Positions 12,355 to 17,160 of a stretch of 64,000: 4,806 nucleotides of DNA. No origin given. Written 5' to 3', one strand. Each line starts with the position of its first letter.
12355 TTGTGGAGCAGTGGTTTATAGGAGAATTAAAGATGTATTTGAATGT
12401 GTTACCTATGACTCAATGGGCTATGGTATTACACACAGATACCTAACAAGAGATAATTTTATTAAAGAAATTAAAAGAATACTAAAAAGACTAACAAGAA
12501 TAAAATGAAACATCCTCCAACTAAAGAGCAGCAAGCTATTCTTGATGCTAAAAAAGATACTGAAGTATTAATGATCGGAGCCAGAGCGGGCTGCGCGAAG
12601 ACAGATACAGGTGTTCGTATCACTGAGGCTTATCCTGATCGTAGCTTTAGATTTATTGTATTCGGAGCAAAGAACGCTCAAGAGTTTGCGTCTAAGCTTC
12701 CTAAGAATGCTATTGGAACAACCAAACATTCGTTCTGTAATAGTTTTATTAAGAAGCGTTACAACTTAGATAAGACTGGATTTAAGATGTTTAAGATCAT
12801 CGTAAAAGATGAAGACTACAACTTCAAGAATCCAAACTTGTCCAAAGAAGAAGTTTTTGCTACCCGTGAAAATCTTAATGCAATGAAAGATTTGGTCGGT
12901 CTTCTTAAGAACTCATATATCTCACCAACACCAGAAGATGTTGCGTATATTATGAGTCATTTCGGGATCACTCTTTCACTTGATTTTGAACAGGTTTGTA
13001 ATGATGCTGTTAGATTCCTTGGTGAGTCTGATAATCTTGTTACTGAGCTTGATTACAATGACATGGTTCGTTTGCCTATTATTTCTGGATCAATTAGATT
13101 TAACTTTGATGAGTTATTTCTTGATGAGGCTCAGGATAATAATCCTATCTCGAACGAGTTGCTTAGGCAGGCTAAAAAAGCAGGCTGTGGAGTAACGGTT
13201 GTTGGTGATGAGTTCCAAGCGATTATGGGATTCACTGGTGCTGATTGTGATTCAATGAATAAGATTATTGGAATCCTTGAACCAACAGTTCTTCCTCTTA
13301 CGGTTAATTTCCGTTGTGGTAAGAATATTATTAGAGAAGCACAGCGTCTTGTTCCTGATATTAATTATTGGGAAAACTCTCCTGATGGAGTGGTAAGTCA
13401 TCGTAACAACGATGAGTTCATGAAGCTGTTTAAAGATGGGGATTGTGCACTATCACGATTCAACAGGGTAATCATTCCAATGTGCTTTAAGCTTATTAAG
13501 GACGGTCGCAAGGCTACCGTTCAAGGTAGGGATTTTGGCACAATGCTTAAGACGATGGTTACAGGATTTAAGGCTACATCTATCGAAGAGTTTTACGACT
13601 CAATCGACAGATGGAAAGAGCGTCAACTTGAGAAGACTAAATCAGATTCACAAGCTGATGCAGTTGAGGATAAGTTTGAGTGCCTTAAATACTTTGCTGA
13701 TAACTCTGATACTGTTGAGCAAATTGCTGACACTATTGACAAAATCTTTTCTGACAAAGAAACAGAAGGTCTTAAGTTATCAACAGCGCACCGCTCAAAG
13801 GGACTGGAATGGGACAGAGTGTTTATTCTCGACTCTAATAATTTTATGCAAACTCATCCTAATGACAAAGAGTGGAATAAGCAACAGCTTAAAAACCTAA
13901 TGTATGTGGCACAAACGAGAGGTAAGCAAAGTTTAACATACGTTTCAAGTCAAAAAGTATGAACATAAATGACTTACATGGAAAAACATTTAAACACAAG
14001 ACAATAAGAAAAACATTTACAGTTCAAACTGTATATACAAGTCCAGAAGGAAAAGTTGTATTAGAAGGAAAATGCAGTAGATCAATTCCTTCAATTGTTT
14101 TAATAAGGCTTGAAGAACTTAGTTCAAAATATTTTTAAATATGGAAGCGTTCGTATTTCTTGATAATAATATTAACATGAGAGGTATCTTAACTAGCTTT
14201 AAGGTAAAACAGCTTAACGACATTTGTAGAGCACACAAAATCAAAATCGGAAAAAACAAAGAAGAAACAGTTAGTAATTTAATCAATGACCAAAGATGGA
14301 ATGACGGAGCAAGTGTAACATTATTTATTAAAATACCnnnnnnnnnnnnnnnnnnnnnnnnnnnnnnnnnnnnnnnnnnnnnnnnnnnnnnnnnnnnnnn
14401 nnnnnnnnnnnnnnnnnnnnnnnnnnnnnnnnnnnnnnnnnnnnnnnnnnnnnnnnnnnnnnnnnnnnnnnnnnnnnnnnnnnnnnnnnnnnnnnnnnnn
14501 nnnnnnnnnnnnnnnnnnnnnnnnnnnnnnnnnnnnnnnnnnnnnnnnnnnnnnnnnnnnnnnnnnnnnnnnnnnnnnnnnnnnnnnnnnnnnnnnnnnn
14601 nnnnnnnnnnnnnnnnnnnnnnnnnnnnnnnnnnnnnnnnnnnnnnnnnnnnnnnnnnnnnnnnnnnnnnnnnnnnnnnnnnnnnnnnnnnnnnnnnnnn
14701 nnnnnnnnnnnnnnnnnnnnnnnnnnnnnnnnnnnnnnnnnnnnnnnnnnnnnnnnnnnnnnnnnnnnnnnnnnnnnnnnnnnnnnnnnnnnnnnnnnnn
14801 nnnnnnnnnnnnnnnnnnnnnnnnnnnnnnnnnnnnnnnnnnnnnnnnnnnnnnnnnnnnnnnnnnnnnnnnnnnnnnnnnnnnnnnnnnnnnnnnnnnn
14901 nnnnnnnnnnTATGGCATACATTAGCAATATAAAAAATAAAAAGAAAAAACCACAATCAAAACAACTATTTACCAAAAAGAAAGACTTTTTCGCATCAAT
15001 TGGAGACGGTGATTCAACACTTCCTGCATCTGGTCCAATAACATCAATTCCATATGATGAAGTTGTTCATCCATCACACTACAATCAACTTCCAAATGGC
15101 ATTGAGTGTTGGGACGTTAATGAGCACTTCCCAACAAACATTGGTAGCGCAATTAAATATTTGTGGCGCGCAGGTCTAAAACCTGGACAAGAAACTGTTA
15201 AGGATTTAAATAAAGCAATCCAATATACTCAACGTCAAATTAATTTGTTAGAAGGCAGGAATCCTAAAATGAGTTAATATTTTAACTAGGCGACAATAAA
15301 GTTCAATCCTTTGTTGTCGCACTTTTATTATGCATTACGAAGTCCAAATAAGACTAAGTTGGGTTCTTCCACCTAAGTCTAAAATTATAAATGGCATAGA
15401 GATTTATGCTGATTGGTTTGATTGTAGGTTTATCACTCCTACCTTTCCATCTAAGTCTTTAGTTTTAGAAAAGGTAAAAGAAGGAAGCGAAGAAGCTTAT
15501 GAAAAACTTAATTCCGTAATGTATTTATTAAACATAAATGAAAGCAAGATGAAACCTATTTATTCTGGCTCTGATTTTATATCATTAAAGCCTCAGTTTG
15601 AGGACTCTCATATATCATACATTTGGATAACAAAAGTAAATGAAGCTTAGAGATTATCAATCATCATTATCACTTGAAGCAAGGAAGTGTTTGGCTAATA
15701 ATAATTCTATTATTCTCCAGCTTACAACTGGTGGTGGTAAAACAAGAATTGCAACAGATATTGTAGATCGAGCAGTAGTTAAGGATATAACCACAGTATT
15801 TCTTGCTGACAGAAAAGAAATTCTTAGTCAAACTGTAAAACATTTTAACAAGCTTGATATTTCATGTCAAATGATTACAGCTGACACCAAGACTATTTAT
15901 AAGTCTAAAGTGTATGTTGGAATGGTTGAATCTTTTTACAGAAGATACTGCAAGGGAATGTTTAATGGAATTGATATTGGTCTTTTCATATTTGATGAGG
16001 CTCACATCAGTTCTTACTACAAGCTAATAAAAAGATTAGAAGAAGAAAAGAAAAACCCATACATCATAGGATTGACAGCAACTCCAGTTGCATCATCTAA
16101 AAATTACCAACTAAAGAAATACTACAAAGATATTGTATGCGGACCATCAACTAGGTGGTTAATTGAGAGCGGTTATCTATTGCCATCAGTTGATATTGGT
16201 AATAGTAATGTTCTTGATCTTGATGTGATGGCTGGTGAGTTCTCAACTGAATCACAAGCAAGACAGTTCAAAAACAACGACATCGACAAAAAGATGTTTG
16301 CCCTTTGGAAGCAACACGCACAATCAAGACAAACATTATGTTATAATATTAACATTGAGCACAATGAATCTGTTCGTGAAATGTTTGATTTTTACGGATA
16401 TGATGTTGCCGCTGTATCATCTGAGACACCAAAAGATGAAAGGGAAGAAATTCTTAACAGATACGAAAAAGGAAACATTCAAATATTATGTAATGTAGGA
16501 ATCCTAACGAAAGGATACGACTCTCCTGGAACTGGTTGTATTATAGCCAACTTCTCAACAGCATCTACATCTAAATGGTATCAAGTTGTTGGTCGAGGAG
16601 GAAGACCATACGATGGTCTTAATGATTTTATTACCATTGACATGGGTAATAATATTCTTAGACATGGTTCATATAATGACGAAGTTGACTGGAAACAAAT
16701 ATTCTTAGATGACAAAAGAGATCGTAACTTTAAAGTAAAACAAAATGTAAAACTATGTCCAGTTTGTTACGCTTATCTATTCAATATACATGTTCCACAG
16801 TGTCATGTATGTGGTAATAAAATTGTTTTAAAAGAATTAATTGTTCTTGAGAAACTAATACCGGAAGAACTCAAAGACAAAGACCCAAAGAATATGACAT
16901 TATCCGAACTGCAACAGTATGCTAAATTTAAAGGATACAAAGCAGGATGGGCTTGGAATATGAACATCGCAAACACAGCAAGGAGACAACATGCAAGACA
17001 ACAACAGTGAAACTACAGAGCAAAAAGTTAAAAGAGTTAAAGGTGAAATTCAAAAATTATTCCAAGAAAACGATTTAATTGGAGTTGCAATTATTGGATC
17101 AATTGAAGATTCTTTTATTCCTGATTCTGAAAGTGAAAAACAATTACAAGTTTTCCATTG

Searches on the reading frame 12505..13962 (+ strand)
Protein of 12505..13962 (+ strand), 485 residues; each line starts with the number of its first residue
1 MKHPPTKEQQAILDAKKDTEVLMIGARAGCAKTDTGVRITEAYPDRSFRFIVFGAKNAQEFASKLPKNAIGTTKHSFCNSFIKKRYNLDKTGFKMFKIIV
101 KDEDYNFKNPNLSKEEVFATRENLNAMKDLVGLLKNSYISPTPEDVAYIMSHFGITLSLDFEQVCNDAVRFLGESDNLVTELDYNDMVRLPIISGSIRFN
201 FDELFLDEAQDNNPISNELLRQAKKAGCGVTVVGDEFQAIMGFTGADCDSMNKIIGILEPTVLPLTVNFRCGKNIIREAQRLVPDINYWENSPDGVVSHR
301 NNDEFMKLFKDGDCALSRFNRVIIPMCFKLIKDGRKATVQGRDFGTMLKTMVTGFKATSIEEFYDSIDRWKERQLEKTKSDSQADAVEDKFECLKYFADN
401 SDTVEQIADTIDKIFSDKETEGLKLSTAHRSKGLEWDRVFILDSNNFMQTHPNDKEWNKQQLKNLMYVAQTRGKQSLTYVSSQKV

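Call 20: search_protein_families(library=pfam, proteins=[window:12505-13962:+], max_evalue=0.01)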
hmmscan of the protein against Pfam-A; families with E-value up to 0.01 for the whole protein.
window:12505-13962:+ (485 aa): 5 families
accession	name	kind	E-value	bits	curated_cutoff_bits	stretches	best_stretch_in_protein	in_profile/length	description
PF00580.27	UvrD-helicase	-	7.9e-14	52.4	23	1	67-253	75-265/271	UvrD/REP helicase N-terminal domain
PF13361.12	UvrD_C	-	7.6e-12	45.7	25.6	1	357-480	238-346/350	UvrD-like helicase C-terminal domain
PF13538.12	UvrD_C_2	-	4e-06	27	27.4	1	426-477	5-49/52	UvrD-like helicase C-terminal domain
PF13245.12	AAA_19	-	1.3e-05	25.8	25.1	1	9-243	1-133/134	AAA domain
PF01443.25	Viral_helicase1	-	0.0063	16.8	21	0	411-480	165-227/228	Viral superfamily 1 RNA helicase core domain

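Call 21: search_protein_families(library=phrogs, proteins=[window:12505-13962:+], max_evalue=0.001)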
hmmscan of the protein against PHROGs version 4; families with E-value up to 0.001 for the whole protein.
window:12505-13962:+ (485 aa): 2 families
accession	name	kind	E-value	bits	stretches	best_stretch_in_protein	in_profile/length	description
phrog_1967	-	DNA, RNA and nucleotide metabolism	7.9e-77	260.5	1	1-483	149-670/776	DNA helicase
phrog_325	-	DNA, RNA and nucleotide metabolism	0.00012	21.5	1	426-481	821-868/986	Dda-like helicase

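Call 67: search_dna_similar(query=window:12505-13962:+, collection=phages, mode=protein, max_evalue=1e-10, max_rows=15)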
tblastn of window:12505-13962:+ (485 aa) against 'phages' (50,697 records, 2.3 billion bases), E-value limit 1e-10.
Records with a match: 197; places in all: 197; records where one place covers at least 80% of the query: 164.
Best place of each record, by identity: <60% 197.
By first word of the organism name: Escherichia 81; Pseudomonas 29; Flavobacterium 29; Vibrio 16; Bacteroides 6; Brevundimonas 5; Salinibacter 5; Dinoroseobacter 3; Klebsiella 3; Synechococcus 2; and 15 more.
By host as written in the record: - 22; Escherichia coli 20; Escherichia coli K-12 MG1655 15; Flavobacterium psychrophilum 950106-1/1 12; Pseudomonas putida KT2440 and Paw85 9; Pseudomonas aeruginosa 5; Escherichia coli EC3.18 4; Salinibacter ruber M31 3; and 75 more.
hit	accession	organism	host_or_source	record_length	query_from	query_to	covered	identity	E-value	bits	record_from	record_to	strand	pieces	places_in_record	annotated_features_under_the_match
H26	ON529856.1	Brevundimonas phage vB_BpoS-Leszy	Brevundimonas pondensis LVF1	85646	1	480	99%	30.6%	2e-58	214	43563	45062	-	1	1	DNA helicase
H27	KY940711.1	Bradyrhizobium phage BDU-MI-1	Bradyrhizobium diazoefficiens USDA110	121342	9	478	97%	31.1%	1e-45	176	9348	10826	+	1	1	ATP-dependent DNA helicase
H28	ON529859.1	Brevundimonas phage vB_BgoS-BabaJaga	Brevundimonas goettingensis LVF2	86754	1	480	99%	30.3%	4e-59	216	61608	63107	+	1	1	DNA helicase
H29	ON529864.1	Brevundimonas phage vB_BgoS-Fanboy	Brevundimonas goettingensis LVF2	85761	1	480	99%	30.3%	1e-58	214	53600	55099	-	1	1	DNA helicase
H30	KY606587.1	Dinoroseobacter phage vB_DshS-R5C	Dinoroseobacter shibae DFL12T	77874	2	481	99%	30.1%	1e-51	194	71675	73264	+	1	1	ATP-dependent DNA helicase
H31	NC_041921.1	Dinoroseobacter phage vB_DshS-R5C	Dinoroseobacter shibae DFL12T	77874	2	481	99%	30.1%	1e-51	194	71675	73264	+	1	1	DNA helicase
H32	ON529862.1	Brevundimonas phage vB_BpoS-Poludnitsa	Brevundimonas pondensis LVF1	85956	1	480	99%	30.1%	8e-59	215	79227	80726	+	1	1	DNA helicase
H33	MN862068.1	Brevundimonas phage vB_BsubS-Delta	Brevundimonas subvibrioides ATCC 15264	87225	1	480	99%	30.1%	8e-58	212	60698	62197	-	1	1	DNA helicase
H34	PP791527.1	Pseudomonas phage BL5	Pseudomonas aeruginosa PA14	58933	23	483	95%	30.8%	2e-50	191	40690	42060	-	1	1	DNA helicase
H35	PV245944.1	Chryseobacterium phage MA9V-3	Chryseobacterium sp. MA9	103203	7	483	98%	29.4%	1e-50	191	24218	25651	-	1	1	ATP-dependent DNA helicase Rep | hypothetical protein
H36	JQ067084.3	Pseudomonas phage PaMx25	Pseudomonas aeruginosa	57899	23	484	95%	30.4%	8e-50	189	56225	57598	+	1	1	uvrD: putative UvrD helicase | hypothetical protein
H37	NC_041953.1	Pseudomonas phage PaMx25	Pseudomonas aeruginosa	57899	23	484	95%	30.4%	8e-50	189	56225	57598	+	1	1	uvrD: DNA helicase | hypothetical protein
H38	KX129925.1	Pseudomonas phage NP1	-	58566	23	483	95%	30.4%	5e-50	189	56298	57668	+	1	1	ATP-dependent DNA helicase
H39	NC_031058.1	Pseudomonas phage NP1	-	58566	23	483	95%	30.4%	5e-50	189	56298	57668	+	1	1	DNA helicase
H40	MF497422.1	Vibrio phage vB_VspS_VS-ABTNL-3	Vibrio splendidus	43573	6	483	99%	29.4%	7e-45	174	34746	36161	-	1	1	ATP-dependent DNA helicase | hypothetical protein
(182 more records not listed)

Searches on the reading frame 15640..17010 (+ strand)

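Call 20: search_protein_families(library=pfam, proteins=[window:15640-17010:+], max_evalue=0.01)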
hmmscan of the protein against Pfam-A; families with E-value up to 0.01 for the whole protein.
window:15640-17010:+ (456 aa): 6 families
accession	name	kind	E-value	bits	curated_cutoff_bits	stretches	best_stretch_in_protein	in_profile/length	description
PF04851.21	ResIII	-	6.7e-24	85.1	22.5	1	1-149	2-162/164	Type III restriction enzyme, res subunit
PF18766.7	SWI2_SNF2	-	1.6e-10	41.4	26.7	1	28-160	25-166/221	SWI2/SNF2 ATPase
PF00271.37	Helicase_C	-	9.9e-10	39.1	23.5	1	225-322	11-108/110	Helicase conserved C-terminal domain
PF00270.35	DEAD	-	1.3e-08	35.2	26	1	14-150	7-161/167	DEAD/DEAH box helicase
PF07652.20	Flavi_DEAD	-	6.6e-05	23.4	21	1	21-154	4-141/148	Flavivirus DEAD domain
PF18912.6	DZR_2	-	0.003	17.8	27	1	366-395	17-46/56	Double zinc ribbon domain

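Call 21: search_protein_families(library=phrogs, proteins=[window:15640-17010:+], max_evalue=0.001)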
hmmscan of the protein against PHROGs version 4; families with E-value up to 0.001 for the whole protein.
window:15640-17010:+ (456 aa): 7 families
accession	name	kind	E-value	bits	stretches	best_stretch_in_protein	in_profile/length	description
phrog_16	-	DNA, RNA and nucleotide metabolism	2.1e-73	249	1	1-427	271-681/986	DNA helicase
phrog_9690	-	DNA, RNA and nucleotide metabolism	1.6e-10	41.5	1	92-331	24-264/306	DNA helicase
phrog_3830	-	unknown function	1.3e-07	31.2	1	29-153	298-440/1032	-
phrog_16694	-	unknown function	2.7e-07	29.9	1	2-75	274-350/1010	-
phrog_62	-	DNA, RNA and nucleotide metabolism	9.9e-07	27.6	1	1-151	695-851/1881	DNA helicase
phrog_16259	-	DNA, RNA and nucleotide metabolism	4.1e-06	27.3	1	2-126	117-238/330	DNA helicase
phrog_2488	-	DNA, RNA and nucleotide metabolism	0.00047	20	0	2-75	18-96/579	DNA helicase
